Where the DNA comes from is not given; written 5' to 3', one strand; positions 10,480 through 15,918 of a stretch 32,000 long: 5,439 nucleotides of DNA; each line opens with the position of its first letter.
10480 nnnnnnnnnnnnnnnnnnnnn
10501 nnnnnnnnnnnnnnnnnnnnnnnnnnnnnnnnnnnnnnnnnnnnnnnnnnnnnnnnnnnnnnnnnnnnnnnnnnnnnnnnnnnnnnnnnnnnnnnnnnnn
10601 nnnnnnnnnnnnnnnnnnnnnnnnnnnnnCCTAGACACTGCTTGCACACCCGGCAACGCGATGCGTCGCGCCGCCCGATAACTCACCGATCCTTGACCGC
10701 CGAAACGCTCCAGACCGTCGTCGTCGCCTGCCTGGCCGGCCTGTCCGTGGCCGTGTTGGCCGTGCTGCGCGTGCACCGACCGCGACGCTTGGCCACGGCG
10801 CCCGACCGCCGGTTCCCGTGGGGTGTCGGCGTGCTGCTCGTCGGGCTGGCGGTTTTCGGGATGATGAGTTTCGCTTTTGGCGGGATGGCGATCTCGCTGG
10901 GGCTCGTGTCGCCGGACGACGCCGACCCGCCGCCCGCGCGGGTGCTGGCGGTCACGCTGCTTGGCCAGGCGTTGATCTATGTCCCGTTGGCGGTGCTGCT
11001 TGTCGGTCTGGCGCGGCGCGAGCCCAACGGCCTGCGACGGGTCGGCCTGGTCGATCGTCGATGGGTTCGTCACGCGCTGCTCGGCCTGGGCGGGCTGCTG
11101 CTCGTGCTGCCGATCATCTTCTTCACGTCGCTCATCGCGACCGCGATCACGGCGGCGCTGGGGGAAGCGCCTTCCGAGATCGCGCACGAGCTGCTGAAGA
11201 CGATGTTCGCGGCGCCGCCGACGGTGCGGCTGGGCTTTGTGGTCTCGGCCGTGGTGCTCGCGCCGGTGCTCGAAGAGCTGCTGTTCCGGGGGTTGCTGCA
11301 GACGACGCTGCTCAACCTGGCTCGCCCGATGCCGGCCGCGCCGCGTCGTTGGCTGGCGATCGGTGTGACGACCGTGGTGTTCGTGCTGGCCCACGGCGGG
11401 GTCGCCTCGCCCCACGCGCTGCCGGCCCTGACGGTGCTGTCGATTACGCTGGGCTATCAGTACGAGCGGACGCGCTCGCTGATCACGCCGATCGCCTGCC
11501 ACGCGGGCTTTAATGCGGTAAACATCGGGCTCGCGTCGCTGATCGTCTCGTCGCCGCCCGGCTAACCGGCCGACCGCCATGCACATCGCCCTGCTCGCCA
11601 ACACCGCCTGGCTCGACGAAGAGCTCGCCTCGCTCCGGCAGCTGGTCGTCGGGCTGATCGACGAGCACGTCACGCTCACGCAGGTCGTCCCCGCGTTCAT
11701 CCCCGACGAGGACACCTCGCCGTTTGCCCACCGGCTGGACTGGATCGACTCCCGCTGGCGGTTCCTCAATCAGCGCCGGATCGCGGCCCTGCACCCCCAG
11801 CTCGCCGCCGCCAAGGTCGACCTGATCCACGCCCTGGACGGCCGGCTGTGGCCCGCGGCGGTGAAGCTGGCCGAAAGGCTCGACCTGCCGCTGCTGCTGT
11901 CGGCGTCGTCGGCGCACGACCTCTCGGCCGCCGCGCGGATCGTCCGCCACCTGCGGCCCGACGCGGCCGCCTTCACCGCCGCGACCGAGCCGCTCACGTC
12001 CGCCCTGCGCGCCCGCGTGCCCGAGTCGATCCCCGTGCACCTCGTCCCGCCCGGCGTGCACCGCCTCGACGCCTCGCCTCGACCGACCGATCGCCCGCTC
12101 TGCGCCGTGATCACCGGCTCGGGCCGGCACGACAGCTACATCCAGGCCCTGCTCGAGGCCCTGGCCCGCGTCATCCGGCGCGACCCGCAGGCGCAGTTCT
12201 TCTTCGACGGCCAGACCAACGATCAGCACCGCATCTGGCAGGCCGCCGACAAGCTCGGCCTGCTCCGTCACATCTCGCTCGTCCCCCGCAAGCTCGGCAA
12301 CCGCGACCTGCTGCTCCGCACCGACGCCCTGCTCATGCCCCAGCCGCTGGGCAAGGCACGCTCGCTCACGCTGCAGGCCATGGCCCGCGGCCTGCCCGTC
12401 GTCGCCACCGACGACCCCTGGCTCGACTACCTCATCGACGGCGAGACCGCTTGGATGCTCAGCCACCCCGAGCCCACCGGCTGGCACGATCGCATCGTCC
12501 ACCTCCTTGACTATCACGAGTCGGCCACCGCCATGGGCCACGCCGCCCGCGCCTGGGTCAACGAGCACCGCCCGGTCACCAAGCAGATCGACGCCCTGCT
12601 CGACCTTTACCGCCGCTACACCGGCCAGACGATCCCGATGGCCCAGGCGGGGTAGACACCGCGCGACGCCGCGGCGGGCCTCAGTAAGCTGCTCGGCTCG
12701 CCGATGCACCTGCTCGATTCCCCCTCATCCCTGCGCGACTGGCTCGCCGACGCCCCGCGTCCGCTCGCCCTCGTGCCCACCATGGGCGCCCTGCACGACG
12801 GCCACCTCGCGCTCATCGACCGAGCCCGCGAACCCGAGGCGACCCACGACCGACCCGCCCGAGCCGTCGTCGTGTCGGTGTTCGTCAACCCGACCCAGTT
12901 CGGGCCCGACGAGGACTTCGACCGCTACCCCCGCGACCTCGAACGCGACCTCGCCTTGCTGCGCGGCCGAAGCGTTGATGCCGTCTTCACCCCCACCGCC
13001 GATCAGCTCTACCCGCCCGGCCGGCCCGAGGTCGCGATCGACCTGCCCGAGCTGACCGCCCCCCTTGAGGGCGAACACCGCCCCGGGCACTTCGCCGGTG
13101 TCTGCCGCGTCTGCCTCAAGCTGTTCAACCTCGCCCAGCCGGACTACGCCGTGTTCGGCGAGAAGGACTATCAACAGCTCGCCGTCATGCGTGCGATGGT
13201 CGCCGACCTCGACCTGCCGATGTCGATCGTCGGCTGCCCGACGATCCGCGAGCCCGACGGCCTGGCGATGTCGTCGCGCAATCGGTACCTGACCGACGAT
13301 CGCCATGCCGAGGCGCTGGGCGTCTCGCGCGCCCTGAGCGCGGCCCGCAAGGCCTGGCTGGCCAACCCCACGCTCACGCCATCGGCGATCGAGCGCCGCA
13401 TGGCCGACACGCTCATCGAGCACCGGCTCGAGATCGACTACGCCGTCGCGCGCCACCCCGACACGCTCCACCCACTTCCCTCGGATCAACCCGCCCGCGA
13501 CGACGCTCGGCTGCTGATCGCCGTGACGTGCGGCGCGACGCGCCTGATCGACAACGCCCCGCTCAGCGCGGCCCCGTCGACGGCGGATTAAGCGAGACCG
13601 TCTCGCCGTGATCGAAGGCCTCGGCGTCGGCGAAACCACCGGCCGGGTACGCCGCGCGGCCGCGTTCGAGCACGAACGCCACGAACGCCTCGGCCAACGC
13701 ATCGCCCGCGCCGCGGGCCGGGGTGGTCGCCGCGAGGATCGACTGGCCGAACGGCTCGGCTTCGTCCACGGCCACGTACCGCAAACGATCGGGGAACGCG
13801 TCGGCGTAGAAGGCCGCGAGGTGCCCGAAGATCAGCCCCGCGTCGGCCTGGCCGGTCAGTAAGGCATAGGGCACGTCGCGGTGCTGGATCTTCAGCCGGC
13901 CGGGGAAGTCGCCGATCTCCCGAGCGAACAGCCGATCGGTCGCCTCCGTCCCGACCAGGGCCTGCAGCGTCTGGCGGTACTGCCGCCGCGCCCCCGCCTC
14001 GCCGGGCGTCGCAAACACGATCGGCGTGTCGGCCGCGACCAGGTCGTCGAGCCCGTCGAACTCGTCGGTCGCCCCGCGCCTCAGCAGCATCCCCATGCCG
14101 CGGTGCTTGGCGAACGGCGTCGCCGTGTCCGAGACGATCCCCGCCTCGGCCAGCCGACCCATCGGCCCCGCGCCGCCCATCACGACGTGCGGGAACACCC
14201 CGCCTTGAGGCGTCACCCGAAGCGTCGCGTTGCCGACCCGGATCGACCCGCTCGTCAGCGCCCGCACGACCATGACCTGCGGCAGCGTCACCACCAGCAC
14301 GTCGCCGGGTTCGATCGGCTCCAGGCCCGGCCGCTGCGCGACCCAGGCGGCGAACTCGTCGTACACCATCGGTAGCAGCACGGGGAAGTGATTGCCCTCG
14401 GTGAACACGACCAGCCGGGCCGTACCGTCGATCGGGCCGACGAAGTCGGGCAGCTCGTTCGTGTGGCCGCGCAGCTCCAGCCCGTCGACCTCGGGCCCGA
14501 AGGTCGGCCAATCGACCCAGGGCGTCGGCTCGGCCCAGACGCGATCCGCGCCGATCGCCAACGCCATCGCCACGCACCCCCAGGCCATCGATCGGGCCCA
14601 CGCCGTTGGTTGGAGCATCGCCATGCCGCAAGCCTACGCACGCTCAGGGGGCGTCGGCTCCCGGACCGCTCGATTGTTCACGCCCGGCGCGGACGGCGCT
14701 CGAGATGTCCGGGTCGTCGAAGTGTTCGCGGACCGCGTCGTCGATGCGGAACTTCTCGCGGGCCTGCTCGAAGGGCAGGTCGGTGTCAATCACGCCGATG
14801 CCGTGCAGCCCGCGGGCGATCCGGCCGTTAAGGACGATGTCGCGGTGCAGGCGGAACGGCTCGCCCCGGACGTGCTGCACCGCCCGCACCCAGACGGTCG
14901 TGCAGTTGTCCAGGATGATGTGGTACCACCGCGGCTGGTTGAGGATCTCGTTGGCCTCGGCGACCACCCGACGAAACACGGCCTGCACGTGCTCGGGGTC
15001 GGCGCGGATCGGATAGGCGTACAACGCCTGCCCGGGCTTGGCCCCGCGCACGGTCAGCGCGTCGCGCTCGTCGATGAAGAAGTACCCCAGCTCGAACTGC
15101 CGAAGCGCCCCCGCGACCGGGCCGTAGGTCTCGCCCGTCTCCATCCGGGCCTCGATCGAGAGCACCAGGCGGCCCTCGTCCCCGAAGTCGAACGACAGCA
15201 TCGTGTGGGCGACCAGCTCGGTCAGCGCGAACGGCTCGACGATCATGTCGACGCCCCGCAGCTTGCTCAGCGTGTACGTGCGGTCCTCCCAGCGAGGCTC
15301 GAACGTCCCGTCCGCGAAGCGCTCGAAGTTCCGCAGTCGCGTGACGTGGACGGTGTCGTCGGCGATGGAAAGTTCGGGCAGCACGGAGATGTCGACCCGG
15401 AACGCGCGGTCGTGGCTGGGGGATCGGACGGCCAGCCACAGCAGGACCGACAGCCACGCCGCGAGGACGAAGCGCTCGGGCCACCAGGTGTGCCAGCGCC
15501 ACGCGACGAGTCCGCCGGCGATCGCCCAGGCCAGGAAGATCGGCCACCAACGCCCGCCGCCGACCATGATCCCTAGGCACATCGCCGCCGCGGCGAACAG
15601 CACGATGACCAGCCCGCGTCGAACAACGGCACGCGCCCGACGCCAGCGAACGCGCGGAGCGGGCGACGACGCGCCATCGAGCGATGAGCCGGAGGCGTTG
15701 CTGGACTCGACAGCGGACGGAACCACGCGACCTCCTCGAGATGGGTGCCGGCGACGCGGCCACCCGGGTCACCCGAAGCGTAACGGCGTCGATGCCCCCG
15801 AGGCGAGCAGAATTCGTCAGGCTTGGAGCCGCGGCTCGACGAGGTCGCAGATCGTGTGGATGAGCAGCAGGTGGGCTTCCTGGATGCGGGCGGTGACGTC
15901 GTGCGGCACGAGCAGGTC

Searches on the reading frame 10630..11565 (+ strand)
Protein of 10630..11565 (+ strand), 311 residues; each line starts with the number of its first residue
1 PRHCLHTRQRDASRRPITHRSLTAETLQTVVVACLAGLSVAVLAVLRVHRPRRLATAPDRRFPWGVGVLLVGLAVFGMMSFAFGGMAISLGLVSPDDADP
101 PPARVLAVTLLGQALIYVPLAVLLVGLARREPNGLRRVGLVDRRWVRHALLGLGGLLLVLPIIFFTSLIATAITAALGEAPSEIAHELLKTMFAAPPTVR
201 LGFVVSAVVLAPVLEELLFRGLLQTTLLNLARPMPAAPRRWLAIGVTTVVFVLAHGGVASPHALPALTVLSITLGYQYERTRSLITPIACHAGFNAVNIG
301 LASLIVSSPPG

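Call 32: search_protein_families(library=pfam, proteins=[window:10630-11565:+], max_evalue=0.001)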
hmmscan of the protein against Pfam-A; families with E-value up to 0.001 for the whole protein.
window:10630-11565:+ (311 aa): 1 family
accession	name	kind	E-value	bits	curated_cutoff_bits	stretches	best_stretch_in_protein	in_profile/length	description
PF02517.21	Rce1-like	-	9.1e-20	71.2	22.4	1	201-297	5-93/93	Type II CAAX prenyl endopeptidase Rce1-like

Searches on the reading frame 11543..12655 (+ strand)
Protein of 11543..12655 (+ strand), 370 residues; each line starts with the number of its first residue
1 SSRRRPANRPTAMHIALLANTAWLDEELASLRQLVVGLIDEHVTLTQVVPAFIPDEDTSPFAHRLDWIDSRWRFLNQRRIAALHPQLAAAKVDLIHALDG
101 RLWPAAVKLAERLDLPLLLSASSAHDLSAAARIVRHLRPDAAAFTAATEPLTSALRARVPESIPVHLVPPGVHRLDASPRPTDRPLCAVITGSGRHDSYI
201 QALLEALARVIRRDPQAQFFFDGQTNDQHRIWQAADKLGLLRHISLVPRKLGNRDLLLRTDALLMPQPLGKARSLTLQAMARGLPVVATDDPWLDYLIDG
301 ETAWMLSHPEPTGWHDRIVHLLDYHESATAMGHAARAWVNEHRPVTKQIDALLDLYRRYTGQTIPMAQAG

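Call 32: search_protein_families(library=pfam, proteins=[window:11543-12655:+], max_evalue=0.001)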
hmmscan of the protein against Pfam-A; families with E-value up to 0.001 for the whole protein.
window:11543-12655:+ (370 aa): 3 families
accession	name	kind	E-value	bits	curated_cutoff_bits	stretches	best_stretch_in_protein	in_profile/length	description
PF00534.26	Glycos_transf_1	-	2.3e-10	40.7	26.4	1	189-338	19-172/172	Glycosyl transferases group 1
PF13692.12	Glyco_trans_1_4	-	3.4e-09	37.5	27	1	198-323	15-141/142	Glycosyl transferases group 1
PF13579.12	Glyco_trans_4_4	-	0.0005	20.9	29.7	1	60-171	40-158/158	Glycosyl transferase 4-like domain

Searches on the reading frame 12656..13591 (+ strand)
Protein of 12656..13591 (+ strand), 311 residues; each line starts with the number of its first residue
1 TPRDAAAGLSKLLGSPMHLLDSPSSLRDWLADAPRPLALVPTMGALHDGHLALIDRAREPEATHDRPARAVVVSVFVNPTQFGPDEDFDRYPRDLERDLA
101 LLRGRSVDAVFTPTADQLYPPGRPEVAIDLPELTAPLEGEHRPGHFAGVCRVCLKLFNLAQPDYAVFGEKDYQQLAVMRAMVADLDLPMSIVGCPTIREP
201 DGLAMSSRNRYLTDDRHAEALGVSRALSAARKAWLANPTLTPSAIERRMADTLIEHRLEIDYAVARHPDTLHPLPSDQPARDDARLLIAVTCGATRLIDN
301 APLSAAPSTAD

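Call 32: search_protein_families(library=pfam, proteins=[window:12656-13591:+], max_evalue=0.001)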
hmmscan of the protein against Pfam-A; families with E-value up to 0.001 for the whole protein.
window:12656-13591:+ (311 aa): 1 family
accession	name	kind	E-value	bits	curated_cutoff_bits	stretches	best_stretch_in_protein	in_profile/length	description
PF02569.21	Pantoate_ligase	-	2.5e-92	309.3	20.7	1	21-301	4-267/268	Pantoate-beta-alanine ligase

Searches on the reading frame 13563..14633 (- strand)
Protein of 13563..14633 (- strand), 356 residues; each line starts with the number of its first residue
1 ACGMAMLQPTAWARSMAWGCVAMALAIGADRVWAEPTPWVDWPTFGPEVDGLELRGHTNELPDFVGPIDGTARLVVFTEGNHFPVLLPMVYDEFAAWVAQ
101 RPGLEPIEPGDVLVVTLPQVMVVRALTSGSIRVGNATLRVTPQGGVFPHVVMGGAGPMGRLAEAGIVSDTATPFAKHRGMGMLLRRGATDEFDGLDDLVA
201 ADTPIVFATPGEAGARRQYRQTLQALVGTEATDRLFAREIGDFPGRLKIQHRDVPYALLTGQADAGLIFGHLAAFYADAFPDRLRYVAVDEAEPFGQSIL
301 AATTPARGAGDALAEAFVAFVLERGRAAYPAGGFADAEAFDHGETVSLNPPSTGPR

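Call 32: search_protein_families(library=pfam, proteins=[window:13563-14633:-], max_evalue=0.001)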
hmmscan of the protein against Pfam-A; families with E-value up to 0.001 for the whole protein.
window:13563-14633:- (356 aa): 1 family
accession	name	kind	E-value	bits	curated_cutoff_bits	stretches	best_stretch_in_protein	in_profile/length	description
PF13531.11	SBP_bac_11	-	2.1e-13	51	25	1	147-334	48-226/227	Bacterial extracellular solute-binding protein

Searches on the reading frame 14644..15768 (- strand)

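Call 32: search_protein_families(library=pfam, proteins=[window:14644-15768:-], max_evalue=0.001)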
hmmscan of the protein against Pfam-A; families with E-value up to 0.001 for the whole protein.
window:14644-15768:- (374 aa): 2 families
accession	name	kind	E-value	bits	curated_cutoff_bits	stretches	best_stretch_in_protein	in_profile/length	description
PF13387.12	Lnb_N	-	1.2e-27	97.1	22.2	1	158-302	3-153/175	Lnb N-terminal periplasmic domain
PF11992.13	TgpA_N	-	0.0006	19.4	30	1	57-126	2-76/333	TgpA N-terminal domain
